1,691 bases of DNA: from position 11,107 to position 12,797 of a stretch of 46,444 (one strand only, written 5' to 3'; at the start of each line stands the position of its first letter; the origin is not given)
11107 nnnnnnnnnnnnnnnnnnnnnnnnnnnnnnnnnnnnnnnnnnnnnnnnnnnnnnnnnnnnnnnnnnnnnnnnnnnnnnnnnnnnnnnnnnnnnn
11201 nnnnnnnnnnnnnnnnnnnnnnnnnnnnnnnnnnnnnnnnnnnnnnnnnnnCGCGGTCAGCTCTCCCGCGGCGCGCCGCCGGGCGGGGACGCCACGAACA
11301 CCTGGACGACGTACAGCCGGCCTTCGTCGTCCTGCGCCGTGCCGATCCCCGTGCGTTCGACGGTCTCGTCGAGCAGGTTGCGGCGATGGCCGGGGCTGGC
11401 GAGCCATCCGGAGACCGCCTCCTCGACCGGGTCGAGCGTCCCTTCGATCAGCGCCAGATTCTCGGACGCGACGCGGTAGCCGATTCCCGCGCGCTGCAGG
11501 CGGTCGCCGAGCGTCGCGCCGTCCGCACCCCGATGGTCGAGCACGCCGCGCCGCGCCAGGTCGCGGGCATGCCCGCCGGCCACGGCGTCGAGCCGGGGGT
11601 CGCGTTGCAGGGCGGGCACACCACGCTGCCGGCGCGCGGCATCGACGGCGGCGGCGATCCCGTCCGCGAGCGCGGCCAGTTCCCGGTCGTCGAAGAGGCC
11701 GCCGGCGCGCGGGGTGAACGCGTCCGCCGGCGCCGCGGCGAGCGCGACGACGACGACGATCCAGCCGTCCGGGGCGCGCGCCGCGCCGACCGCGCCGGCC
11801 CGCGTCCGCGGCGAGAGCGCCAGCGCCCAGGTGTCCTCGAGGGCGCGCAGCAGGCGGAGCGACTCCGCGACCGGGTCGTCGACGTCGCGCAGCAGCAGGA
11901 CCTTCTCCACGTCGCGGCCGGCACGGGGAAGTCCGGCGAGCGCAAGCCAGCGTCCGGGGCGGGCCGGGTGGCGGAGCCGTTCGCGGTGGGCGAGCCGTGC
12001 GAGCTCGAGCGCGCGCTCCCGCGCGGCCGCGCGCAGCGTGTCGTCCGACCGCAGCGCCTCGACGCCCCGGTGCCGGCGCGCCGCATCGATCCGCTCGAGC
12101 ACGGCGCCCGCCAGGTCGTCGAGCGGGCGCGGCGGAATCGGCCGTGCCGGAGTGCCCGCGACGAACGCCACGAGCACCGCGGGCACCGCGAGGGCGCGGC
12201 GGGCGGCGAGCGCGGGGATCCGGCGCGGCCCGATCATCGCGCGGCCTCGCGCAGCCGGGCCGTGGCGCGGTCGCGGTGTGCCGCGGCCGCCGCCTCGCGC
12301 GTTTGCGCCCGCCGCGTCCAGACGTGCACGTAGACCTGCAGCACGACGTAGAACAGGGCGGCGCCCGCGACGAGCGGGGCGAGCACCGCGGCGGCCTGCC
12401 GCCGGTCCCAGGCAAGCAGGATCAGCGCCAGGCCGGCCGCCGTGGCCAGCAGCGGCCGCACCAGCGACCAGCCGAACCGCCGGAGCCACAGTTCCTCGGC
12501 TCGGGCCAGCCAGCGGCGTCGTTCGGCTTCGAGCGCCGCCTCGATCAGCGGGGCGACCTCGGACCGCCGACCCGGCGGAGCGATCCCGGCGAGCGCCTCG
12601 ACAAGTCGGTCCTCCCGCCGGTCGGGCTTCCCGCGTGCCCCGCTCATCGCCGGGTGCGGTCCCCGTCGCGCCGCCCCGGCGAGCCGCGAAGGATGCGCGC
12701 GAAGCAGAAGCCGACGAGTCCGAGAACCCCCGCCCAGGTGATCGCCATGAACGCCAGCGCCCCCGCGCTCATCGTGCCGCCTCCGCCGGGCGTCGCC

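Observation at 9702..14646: Six-gene overlap-chained operon joining an NSS/MetS-like importer to a RuBisCO-like protein and a cupin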

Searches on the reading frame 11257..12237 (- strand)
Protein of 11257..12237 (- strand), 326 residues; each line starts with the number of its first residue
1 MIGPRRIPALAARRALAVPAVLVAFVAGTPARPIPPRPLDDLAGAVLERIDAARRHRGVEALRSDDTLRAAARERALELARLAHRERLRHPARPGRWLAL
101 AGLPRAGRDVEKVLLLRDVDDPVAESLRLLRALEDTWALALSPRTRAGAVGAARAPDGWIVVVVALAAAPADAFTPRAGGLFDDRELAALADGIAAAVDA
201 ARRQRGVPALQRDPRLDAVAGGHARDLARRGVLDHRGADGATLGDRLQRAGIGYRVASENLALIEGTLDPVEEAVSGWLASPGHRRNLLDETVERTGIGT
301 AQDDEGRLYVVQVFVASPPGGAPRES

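Call 5: search_protein_families(library=pfam, proteins=[window:11257-12237:-], max_evalue=0.01)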
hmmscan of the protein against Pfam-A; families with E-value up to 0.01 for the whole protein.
window:11257-12237:- (326 aa): 1 family
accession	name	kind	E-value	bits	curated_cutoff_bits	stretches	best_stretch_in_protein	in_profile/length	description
PF00188.32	CAP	-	5.2e-22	79.3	21.1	1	197-314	3-117/117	Cysteine-rich secretory protein family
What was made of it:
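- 11257..12237 (-): 326-aa exported tandem CAP/SCP-domain protein. Pfam CAP 5.2e-22 on residues 197-314 (call 5).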

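Call 6: search_protein_families(library=ncbifam, proteins=[window:11257-12237:-], max_evalue=0.01)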
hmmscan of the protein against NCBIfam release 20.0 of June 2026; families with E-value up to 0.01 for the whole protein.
window:11257-12237:- (326 aa): 2 families
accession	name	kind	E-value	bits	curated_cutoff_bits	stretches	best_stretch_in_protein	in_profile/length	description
TIGR02909.1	spore_YkwD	subfamily_domain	1.7e-20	73.2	171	1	195-315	9-126/127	uncharacterized protein, YkwD family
NF052539.1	DivAsocLipDalA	equivalog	7.3e-20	71.5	200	1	185-313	42-167/169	divisome-associated lipoprotein DalA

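Call 53: find_homologous_proteins(query=window:11257-12237:-, max_evalue=1e-8)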
Query window:11257-12237:- (326 aa): 12 proteins with E <= 1e-8 among 8000 candidates.
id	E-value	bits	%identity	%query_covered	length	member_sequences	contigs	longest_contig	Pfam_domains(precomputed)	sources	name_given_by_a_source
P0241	3.4e-197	672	100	100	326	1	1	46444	PF00188.33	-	-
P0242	1.6e-95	338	63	87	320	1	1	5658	PF00188.33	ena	-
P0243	2.8e-89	318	56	96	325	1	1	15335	PF00188.33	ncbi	-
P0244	5.8e-24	103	37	68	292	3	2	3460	PF00188.33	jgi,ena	-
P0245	1.4e-14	72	36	40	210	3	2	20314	PF00188.33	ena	-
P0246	8.4e-13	67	39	36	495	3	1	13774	PF00188.33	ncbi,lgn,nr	ncbi:MAG: CAP domain-containing protein [Myxococcaceae bacterium]|nr:CAP domain-containing protein [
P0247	1.1e-11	63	43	36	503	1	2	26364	PF00188.33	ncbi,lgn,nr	ncbi:MAG: CAP domain-containing protein [Myxococcaceae bacterium]|nr:CAP domain-containing protein [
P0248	6.2e-11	60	38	39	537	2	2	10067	PF00188.33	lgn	-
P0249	7.0e-11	60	40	36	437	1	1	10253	PF00188.33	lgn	-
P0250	7.2e-11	60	39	32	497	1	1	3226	PF00188.33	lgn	-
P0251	1.6e-10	59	37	33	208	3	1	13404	PF00188.33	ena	-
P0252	2.1e-10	59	36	39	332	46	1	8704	PF00188.33,PF02342.24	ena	-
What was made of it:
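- Tried and rejected: Only 12 hits, because the protein evolves fast (call 53).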

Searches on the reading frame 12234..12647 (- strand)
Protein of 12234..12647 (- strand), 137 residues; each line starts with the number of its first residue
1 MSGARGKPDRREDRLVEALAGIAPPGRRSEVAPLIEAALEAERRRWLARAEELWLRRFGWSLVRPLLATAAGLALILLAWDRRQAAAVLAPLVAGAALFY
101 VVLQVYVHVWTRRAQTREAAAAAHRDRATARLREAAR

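Call 5: search_protein_families(library=pfam, proteins=[window:12234-12647:-], max_evalue=0.01)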
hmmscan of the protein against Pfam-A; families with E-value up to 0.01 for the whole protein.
window:12234-12647:- (137 aa): 0 families

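Call 6: search_protein_families(library=ncbifam, proteins=[window:12234-12647:-], max_evalue=0.01)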
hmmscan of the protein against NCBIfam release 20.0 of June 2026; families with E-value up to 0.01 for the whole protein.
window:12234-12647:- (137 aa): 0 families

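Call 10: search_protein_families(library=ncbifam, proteins=[window:12234-12647:-], max_evalue=10)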
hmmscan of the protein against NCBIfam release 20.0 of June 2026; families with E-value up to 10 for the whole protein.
window:12234-12647:- (137 aa): 0 families
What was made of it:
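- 12234..12647 (-): 137-aa protein with two predicted TM helices; uncharacterised accessory of the long-type NSS. No Pfam or NCBIfam family (calls 5, 6, 10).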

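Call 69: search_protein_representatives(protein=window:12234-12647:-)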
Query: 137 residues. Proteins with E-value up to 0.001 (for the whole library): 22; up to 1e-10: 2; up to 1e-30: 1. The best 22 are listed.
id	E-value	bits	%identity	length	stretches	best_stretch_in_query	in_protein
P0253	1.2e-36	142.1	62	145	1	13-136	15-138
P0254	9.6e-11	58.3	45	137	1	31-117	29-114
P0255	1.5e-10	57.7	48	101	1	37-116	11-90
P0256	4.3e-10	56.2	44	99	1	39-118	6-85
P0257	8.4e-10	55.3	41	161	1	25-131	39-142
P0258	1.8e-08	51.0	37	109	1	40-129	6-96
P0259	2.1e-08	50.8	30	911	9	90-125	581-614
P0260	3.0e-08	50.3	42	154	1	15-136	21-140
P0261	3.8e-08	49.9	38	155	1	31-125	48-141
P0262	4.8e-08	49.6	38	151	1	25-133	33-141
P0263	2.1e-07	47.5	39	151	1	28-135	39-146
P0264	2.3e-07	47.4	34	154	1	9-121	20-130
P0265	4.7e-07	46.4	40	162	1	20-132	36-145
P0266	2.1e-06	44.3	38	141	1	19-135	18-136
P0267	4.0e-06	43.4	43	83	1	49-125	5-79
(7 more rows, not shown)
